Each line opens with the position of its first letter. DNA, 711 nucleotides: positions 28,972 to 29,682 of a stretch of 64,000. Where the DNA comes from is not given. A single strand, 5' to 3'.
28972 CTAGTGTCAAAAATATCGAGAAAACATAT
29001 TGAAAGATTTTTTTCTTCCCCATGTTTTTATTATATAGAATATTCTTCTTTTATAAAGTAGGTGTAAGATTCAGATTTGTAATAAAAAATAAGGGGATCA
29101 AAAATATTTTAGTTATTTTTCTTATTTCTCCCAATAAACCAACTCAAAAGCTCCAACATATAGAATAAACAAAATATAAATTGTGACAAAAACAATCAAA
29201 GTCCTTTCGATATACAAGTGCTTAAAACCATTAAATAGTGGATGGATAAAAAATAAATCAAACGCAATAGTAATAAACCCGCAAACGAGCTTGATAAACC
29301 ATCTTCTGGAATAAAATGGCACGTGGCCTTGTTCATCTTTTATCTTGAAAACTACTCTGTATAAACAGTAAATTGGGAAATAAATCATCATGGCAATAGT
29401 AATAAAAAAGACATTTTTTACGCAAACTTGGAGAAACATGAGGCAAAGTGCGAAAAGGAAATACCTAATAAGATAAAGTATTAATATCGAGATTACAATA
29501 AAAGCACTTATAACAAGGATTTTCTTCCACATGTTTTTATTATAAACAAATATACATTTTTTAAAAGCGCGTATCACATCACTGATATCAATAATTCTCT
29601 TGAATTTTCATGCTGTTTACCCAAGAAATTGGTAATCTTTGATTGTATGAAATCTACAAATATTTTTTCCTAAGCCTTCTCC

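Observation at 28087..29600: Tandem triplication (~510-bp units) of a small 4-TM membrane protein gene including its intergenic leader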

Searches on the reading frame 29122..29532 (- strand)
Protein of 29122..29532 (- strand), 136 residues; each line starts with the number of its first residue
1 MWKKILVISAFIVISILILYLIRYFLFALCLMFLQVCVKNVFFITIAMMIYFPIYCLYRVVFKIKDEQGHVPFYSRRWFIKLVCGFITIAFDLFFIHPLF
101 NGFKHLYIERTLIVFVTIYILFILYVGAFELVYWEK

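Call 9: search_protein_families(library=pfam, proteins=[window:29122-29532:-], max_evalue=0.1)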
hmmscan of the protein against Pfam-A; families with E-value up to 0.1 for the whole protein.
window:29122-29532:- (136 aa): 0 families

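Call 10: find_homologous_proteins(query=A1, max_evalue=0.01)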
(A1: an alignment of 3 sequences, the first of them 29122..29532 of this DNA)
Query A1 (3 sequences) (136 aa, profile of the alignment): 14 proteins with E <= 0.01 among 4102 candidates.
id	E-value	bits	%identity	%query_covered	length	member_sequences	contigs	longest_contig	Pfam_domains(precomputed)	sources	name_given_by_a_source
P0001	2.4e-60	221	100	100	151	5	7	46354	-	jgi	-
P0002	1.1e-58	216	50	95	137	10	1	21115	-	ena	-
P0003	4.9e-57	210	87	99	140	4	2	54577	-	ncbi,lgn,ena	-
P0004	3.0e-54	201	44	64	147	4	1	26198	-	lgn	-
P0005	2.4e-47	179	57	73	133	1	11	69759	-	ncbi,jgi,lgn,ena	-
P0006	5.3e-47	178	57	73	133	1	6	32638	-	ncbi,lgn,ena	-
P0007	1.5e-44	170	41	66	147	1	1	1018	-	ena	-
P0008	1.4e-40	157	45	66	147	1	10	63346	-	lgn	-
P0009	2.0e-36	143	61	58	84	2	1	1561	-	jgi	jgi:uncharacterized membrane protein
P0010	1.1e-32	131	38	66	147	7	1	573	-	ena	-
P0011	2.2e-32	130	36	97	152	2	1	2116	-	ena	-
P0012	6.5e-32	129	36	97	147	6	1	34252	-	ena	-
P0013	7.1e-31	125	45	56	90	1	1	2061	-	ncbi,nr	ncbi:MAG: hypothetical protein GX421_06085 [Caldisericales bacterium]|nr:hypothetical protein [Caldi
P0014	2.5e-11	62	83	31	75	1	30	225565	-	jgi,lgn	-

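Call 13: find_related_loci(query=A1, collection=genome_contigs, flank=10000)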
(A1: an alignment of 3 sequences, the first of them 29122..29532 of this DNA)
Query A1 (136 aa) in genome_contigs; peptide patterns used: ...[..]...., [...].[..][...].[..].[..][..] (x = any residue, [..] = any of these).
312 stretches matched a pattern; 4 encode a relative of the query (tblastn E <= 1e-3); 4 distinct loci.
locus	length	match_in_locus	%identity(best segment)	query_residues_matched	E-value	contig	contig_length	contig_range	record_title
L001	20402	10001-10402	88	1-134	2e-75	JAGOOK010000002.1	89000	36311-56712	MAG: Caldisericia bacterium isolate Go_SlDig_bin_249 Go_SlDig_548_length_89000_cov_19.099603, whole genome shotgun seque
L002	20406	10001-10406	89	1-135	1e-53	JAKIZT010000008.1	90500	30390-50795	MAG: Caldisericales bacterium isolate UR.bin110 NODE_8_length_90500_cov_12.488382, whole genome shotgun sequence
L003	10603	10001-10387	50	3-135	2e-35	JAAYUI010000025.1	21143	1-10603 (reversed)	MAG: Caldisericales bacterium isolate AS27yjCOA_144 162200_AS27, whole genome shotgun sequence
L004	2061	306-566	44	46-132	2e-17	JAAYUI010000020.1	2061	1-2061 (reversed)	MAG: Caldisericales bacterium isolate AS27yjCOA_144 135090_AS27, whole genome shotgun sequence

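Call 20: search_protein_representatives(alignment_id=A1)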
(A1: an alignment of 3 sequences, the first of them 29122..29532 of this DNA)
Query: 3 sequences, 140 profile positions. Proteins with E-value up to 0.001 (for the whole library): 4; up to 1e-10: 3; up to 1e-30: 2. The best 4 are listed.
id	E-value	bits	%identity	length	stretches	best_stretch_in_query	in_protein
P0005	7.7e-48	178.7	-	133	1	1-139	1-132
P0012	2.1e-32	128.7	-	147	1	1-139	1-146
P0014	8.0e-12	62.0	-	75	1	89-140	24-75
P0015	1.2e-08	51.7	-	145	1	17-133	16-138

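Call 22: search_protein_families(library=pfam, proteins=[L001:7653-8807:+, L002:8598-9773:-, L003:7918-9849:+, L002:12533-13558:+, L001:8969-9400:+], max_evalue=0.1)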
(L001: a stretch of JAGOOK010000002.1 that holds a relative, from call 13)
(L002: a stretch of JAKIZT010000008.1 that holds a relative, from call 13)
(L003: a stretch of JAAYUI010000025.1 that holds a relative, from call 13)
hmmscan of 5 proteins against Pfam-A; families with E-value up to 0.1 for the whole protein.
L001:7653-8807:+ (384 aa): 2 families
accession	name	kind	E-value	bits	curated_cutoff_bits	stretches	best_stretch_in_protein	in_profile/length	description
PF12834.13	Phage_int_SAM_2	-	0.02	15.9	22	0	241-295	26-78/91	Phage integrase, N-terminal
PF09402.16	MSC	-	0.089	12.6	29.7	1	184-241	143-200/337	Man1-Src1p-C-terminal domain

L002:8598-9773:- (391 aa): 5 families
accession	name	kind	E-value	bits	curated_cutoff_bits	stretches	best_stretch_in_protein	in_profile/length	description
PF04313.20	HSDR_N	-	1.1e-09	38.9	25.1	1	23-127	3-197/198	Type I restriction enzyme R protein N terminus (HSDR_N)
PF13588.12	HSDR_N_2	-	2.5e-06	28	25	1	59-121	33-95/110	Type I restriction enzyme R protein N terminus (HSDR_N)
PF22413.2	OGT_N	-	0.014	15.9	27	0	209-240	37-68/72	Methylated DNA-protein cysteine MeTransferase OGT N-terminal domain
PF07574.19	SMC_Nse1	-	0.024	14.9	23.3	1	193-269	90-159/194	Nse1 non-SMC component of SMC5-6 complex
PF08757.17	CotH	-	0.044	13.7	23.8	1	192-272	230-315/322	CotH kinase protein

L003:7918-9849:+ (643 aa): 0 families

L002:12533-13558:+ (341 aa): 0 families

L001:8969-9400:+ (143 aa): 1 family
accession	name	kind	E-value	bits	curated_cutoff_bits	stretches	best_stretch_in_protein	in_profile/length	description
PF24358.1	ABCC10_N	-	0.0021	18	26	1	5-134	39-170/200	ABCC10 N-terminal domain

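Call 24: find_encoding_contigs(protein=P0005, flank=10000, max_places=8)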
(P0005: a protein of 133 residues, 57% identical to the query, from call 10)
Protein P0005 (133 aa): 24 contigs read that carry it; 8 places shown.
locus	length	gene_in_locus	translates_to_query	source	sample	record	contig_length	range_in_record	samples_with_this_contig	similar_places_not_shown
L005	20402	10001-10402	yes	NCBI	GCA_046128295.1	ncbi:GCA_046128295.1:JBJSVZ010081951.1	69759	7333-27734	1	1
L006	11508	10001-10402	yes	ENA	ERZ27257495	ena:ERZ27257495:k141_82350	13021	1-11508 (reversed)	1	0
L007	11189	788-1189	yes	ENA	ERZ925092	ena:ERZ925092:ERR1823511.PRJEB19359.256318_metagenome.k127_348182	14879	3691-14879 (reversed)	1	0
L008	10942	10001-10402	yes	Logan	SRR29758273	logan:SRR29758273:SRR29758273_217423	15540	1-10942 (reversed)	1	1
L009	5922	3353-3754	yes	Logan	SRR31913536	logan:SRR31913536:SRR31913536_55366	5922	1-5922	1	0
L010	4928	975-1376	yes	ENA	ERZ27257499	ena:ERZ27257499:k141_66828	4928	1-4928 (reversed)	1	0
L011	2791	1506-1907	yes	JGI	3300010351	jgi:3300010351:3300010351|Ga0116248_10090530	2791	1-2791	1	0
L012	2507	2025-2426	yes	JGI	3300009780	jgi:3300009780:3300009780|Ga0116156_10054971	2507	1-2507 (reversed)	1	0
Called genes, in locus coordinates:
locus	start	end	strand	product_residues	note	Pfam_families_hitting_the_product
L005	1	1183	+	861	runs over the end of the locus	PF00690:Cation_ATPase_N, PF00122:E1-E2_ATPase, PF00702:Hydrolase, PF13246:Cation_ATPase, PF08282:Hydrolase_3 (faint), PF00689:Cation_ATPase_C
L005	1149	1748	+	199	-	PF13420:Acetyltransf_4, PF00583:Acetyltransf_1, PF13673:Acetyltransf_10 (weak), PF13508:Acetyltransf_7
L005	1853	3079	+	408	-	PF00909:Ammonium_transp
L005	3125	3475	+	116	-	PF00903:Glyoxalase (faint)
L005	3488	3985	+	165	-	PF00903:Glyoxalase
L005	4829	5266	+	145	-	-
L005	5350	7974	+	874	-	PF00690:Cation_ATPase_N, PF00122:E1-E2_ATPase, PF00702:Hydrolase, PF13246:Cation_ATPase, PF00689:Cation_ATPase_C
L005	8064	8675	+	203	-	PF06445:GyrI-like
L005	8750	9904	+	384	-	-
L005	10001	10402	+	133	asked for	-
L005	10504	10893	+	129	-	-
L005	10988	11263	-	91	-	-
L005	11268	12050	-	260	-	PF00037:Fer4 (faint), PF12837:Fer4_6 (faint), PF12801:Fer4_5, PF14697:Fer4_21 (faint), PF12838:Fer4_7 (faint), PF12801:Fer4_5 (weak), PF13187:Fer4_9 (weak), PF13237:Fer4_10 (weak)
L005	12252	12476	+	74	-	-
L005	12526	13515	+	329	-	-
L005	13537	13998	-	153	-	PF00383:dCMP_cyt_deam_1, PF14437:MafB19-deam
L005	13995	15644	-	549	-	PF19190:BACON_2 (faint), PF22544:HYDIN_VesB_CFA65-like_Ig (faint), PF09136:Glucodextran_B (weak), PF07833:Cu_amine_oxidN1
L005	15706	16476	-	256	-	PF01177:Asp_Glu_race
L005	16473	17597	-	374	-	PF03706:LPG_synthase_TM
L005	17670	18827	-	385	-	PF03706:LPG_synthase_TM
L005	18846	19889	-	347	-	PF00520:Ion_trans, PF07885:Ion_trans_2, PF02254:TrkA_N, PF22614:Slo-like_RCK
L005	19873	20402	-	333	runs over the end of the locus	PF13421:Band_7_1, PF01145:Band_7, PF17032:Zn_ribbon_15 (faint), PF12773:DZR, PF13240:Zn_Ribbon_1, PF13248:Zn_ribbon_3 (weak), PF13240:Zn_Ribbon_1 (weak), PF13248:Zn_ribbon_3 (weak), +2 more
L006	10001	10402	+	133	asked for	-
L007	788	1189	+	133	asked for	-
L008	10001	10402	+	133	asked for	-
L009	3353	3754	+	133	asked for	-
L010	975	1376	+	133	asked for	-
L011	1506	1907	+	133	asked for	-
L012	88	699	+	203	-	PF06445:GyrI-like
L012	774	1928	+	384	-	-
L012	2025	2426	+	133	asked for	-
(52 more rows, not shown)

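Call 27: search_protein_families(library=phrogs, proteins=[window:29122-29532:-, L001:8969-9400:+, P0015, L001:7653-8807:+, L003:7918-9849:+, L002:12533-13558:+], max_evalue=0.1)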
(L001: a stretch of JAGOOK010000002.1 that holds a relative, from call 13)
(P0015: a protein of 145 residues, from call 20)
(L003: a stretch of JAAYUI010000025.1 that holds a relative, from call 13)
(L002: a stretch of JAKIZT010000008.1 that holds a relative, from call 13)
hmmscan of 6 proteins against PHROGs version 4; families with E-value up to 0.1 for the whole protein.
window:29122-29532:- (136 aa): 0 families

L001:8969-9400:+ (143 aa): 0 families

P0015 (145 aa): 0 families

L001:7653-8807:+ (384 aa): 0 families

L003:7918-9849:+ (643 aa): 1 family
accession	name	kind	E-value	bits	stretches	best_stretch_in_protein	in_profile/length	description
phrog_22691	-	unknown function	0.055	14.9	1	277-317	40-80/116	-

L002:12533-13558:+ (341 aa): 0 families

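Call 28: search_protein_families(library=padloc, proteins=[window:29122-29532:-, L001:8969-9400:+, P0015, L001:7653-8807:+, L003:7918-9849:+, L002:12533-13558:+, L002:8598-9773:-], max_evalue=0.1)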
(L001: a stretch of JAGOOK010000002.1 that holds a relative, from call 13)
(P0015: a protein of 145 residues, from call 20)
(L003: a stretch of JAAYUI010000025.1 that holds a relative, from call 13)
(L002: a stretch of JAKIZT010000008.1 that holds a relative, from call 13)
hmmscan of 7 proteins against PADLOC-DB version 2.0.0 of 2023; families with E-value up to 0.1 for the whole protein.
window:29122-29532:- (136 aa): 0 families

L001:8969-9400:+ (143 aa): 0 families

P0015 (145 aa): 0 families

L001:7653-8807:+ (384 aa): 0 families

L003:7918-9849:+ (643 aa): 0 families

L002:12533-13558:+ (341 aa): 0 families

L002:8598-9773:- (391 aa): 0 families

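Call 31: search_protein_families(library=ncbifam, proteins=[window:29122-29532:-, L001:8969-9400:+, P0015], max_evalue=0.1)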
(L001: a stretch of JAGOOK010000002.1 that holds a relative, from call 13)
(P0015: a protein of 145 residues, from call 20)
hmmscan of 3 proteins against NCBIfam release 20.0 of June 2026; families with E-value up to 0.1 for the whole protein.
window:29122-29532:- (136 aa): 0 families

L001:8969-9400:+ (143 aa): 0 families

P0015 (145 aa): 0 families

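Call 38: find_encoding_contigs(protein=P0015, flank=10000, max_places=6)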
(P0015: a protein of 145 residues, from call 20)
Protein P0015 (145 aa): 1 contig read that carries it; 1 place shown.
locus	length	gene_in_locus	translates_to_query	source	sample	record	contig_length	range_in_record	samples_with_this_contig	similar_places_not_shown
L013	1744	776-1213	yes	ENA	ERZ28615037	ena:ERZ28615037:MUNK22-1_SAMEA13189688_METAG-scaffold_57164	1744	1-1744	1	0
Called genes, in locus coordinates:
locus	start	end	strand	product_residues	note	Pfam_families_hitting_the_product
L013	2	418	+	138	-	?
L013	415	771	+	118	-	-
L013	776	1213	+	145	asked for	-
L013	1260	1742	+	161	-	?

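Call 44: find_homologous_proteins(query=A4, max_evalue=0.1)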
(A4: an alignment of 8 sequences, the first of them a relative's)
Query A4 (8 sequences) (145 aa, profile of the alignment): 14 proteins with E <= 0.1 among 6340 candidates.
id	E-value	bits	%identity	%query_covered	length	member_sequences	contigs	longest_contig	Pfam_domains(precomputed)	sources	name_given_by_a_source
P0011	4.0e-46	175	23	86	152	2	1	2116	-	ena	-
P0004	5.9e-46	174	34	41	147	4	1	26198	-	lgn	-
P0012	6.5e-46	174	24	86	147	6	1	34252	-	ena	-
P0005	1.5e-45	173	35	70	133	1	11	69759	-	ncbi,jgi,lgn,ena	-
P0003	1.9e-44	169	33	63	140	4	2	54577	-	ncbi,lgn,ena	-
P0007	4.6e-44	168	30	32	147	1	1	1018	-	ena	-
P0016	2.7e-43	166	34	34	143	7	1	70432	-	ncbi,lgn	-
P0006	3.7e-43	165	34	52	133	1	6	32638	-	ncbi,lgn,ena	-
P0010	1.8e-41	160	30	53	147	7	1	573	-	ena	-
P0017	1.8e-40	157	36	34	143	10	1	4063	-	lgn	-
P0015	1.1e-39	154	100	100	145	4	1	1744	-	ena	-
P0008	1.2e-39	154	33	25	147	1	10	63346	-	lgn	-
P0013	4.9e-28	116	33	31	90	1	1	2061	-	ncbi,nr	ncbi:MAG: hypothetical protein GX421_06085 [Caldisericales bacterium]|nr:hypothetical protein [Caldi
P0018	6.4e-10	57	100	46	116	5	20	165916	-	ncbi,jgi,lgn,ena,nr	ncbi:MAG TPA: hypothetical protein PLX04_04540 [Caldisericia bacterium]|nr:hypothetical protein [Cal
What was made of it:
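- Narrow family: 14 clusters in 5.8 billion proteins (calls 10, 44) and 4 clusters in the exhaustive scan of 1.84 billion representatives (call 20). Named sources are all Caldisericia/Caldisericales MAGs (calls 10, 13, 44).
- Tried and rejected: A second profile search with lineage-2 sequences added did not widen the family (call 44).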

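Call 46: find_encoding_contigs(protein=P0018, flank=8000, max_places=4)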
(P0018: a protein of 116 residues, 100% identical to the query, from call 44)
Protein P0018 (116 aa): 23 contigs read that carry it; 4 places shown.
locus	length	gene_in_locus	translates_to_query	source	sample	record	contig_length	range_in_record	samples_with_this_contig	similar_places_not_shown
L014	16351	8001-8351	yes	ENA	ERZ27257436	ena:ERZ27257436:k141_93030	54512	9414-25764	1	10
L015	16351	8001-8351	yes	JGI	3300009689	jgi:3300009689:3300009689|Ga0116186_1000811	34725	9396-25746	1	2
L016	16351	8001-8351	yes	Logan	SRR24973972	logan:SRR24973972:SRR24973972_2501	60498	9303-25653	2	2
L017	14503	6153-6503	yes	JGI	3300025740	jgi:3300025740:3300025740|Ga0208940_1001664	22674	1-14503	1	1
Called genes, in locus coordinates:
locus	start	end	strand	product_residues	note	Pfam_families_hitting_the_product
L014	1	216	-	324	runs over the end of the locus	PF03631:Virul_fac_BrkB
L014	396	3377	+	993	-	PF13570:Beta-prop_ACSF4, PF13360:PQQ_2 (weak), PF18984:DUF5717_N (faint), PF22544:HYDIN_VesB_CFA65-like_Ig (faint), PF07833:Cu_amine_oxidN1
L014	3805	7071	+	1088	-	PF01433:Peptidase_M1, PF07833:Cu_amine_oxidN1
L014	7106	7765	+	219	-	PF01209:Ubie_methyltran, PF13489:Methyltransf_23, PF13847:Methyltransf_31, PF08241:Methyltransf_11, PF08242:Methyltransf_12, PF13649:Methyltransf_25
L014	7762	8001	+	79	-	PF07615:Ykof (weak), PF01910:Thiamine_BP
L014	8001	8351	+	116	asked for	-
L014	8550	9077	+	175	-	-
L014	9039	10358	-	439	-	PF00135:COesterase, PF20434:BD-FAE, PF07859:Abhydrolase_3, PF00326:Peptidase_S9 (weak)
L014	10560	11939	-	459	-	PF18195:GatD_N, PF00710:Asparaginase, PF17763:Asparaginase_C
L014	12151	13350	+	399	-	PF13570:Beta-prop_ACSF4, PF01011:PQQ (faint), PF13360:PQQ_2, PF13570:Beta-prop_ACSF4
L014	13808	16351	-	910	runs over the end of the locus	PF01433:Peptidase_M1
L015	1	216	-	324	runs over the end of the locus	PF03631:Virul_fac_BrkB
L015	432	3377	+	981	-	PF13570:Beta-prop_ACSF4, PF13360:PQQ_2 (weak), PF18984:DUF5717_N (faint), PF22544:HYDIN_VesB_CFA65-like_Ig (faint), PF07833:Cu_amine_oxidN1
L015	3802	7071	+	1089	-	PF01433:Peptidase_M1, PF07833:Cu_amine_oxidN1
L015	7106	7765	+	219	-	PF01209:Ubie_methyltran, PF13489:Methyltransf_23, PF13847:Methyltransf_31, PF08241:Methyltransf_11, PF08242:Methyltransf_12, PF13649:Methyltransf_25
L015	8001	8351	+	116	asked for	-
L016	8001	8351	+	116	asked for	-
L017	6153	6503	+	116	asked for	-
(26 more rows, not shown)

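Call 50: find_homologous_proteins(query=L001:7653-8807:+, max_evalue=0.001)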
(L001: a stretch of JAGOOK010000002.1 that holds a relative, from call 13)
Query L001:7653-8807:+ (384 aa): 5 proteins with E <= 0.001 among 8000 candidates.
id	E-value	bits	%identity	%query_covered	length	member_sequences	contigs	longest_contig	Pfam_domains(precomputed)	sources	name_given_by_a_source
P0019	1.5e-243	825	100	100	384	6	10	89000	-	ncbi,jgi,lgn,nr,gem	ncbi:MAG: hypothetical protein KBC08_00900 [Caldisericia bacterium]|nr:hypothetical protein [Caldise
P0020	1.3e-115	405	56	98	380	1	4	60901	-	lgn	-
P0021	8.3e-69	251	49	80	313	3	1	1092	-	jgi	-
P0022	8.1e-49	185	46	64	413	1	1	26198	-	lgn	-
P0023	1.4e-43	168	42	69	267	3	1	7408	-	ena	-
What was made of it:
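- Tried and rejected: The 384-aa and 643-aa neighbour proteins have no Pfam, PHROG or PADLOC match and only 5 homolog clusters (calls 22, 27, 28, 50).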

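Call 67: find_encoding_contigs(protein=P0008, flank=6000, max_places=3)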
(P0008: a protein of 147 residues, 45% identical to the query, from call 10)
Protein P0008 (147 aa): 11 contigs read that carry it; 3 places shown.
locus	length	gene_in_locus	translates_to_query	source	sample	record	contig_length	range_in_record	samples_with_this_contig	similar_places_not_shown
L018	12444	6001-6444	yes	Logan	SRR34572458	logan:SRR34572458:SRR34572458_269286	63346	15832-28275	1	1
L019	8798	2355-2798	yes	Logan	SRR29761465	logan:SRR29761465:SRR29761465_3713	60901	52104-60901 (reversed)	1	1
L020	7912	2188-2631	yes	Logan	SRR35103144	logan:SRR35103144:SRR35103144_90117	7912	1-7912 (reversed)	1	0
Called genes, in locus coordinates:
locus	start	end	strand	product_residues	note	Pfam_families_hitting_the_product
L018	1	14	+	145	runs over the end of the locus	-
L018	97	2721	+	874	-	PF00690:Cation_ATPase_N, PF00122:E1-E2_ATPase, PF00702:Hydrolase, PF13246:Cation_ATPase, PF00689:Cation_ATPase_C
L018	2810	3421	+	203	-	PF06445:GyrI-like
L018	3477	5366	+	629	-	-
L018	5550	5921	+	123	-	-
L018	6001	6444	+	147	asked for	-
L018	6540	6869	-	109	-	-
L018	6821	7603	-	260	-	PF00037:Fer4 (faint), PF12837:Fer4_6 (faint), PF12801:Fer4_5, PF14697:Fer4_21 (faint), PF12838:Fer4_7 (faint), PF12801:Fer4_5 (weak), PF13187:Fer4_9 (weak), PF13237:Fer4_10 (weak)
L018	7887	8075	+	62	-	-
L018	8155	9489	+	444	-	PF04055:Radical_SAM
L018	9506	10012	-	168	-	PF00383:dCMP_cyt_deam_1, PF14437:MafB19-deam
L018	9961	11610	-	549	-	PF19190:BACON_2 (faint), PF22544:HYDIN_VesB_CFA65-like_Ig (faint), PF09136:Glucodextran_B, PF07833:Cu_amine_oxidN1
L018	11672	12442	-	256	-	PF01177:Asp_Glu_race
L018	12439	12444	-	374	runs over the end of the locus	PF03706:LPG_synthase_TM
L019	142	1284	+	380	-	-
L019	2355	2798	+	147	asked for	-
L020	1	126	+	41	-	?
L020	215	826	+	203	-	PF06445:GyrI-like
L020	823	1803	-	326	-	PF04313:HSDR_N (weak), PF13588:HSDR_N_2 (weak)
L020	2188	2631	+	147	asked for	-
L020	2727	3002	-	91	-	-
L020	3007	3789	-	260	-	PF00037:Fer4 (faint), PF12837:Fer4_6 (faint), PF12801:Fer4_5, PF14697:Fer4_21 (faint), PF12838:Fer4_7 (faint), PF12801:Fer4_5 (weak), PF13187:Fer4_9 (weak), PF13237:Fer4_10 (weak)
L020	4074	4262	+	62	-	-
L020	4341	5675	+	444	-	PF04055:Radical_SAM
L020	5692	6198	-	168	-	PF00383:dCMP_cyt_deam_1, PF14437:MafB19-deam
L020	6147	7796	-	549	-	PF19190:BACON_2 (faint), PF22544:HYDIN_VesB_CFA65-like_Ig (faint), PF09136:Glucodextran_B, PF07833:Cu_amine_oxidN1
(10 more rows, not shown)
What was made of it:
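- A restriction-endonuclease-like HSDR_N gene occupies the same islet in L002 and L020 (calls 22, 67).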

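Call 68: find_encoding_contigs(protein=P0004, flank=6000, max_places=3)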
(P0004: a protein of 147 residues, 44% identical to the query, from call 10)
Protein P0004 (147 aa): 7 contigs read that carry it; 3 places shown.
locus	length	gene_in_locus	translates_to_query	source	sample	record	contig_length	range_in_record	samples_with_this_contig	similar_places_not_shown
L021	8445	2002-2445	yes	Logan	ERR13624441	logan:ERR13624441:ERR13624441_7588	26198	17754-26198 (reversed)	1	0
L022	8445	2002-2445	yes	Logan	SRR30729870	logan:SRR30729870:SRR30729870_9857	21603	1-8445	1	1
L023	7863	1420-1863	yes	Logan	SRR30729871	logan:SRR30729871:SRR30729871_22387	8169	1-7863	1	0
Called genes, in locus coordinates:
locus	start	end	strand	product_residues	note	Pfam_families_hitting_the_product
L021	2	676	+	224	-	?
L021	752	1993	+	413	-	-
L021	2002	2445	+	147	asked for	-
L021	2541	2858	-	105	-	-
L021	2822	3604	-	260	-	PF00037:Fer4 (faint), PF12837:Fer4_6 (faint), PF12801:Fer4_5, PF12838:Fer4_7 (faint), PF13187:Fer4_9 (faint), PF12801:Fer4_5 (weak), PF13237:Fer4_10 (weak)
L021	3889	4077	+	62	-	-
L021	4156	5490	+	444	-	PF04055:Radical_SAM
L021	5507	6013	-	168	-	PF00383:dCMP_cyt_deam_1, PF14437:MafB19-deam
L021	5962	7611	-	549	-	PF19190:BACON_2 (faint), PF22544:HYDIN_VesB_CFA65-like_Ig (faint), PF09136:Glucodextran_B, PF07833:Cu_amine_oxidN1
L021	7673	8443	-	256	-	PF01177:Asp_Glu_race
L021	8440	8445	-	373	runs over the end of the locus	PF03706:LPG_synthase_TM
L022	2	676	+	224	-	?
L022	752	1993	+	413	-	-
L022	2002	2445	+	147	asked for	-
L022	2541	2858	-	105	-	-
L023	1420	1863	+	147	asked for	-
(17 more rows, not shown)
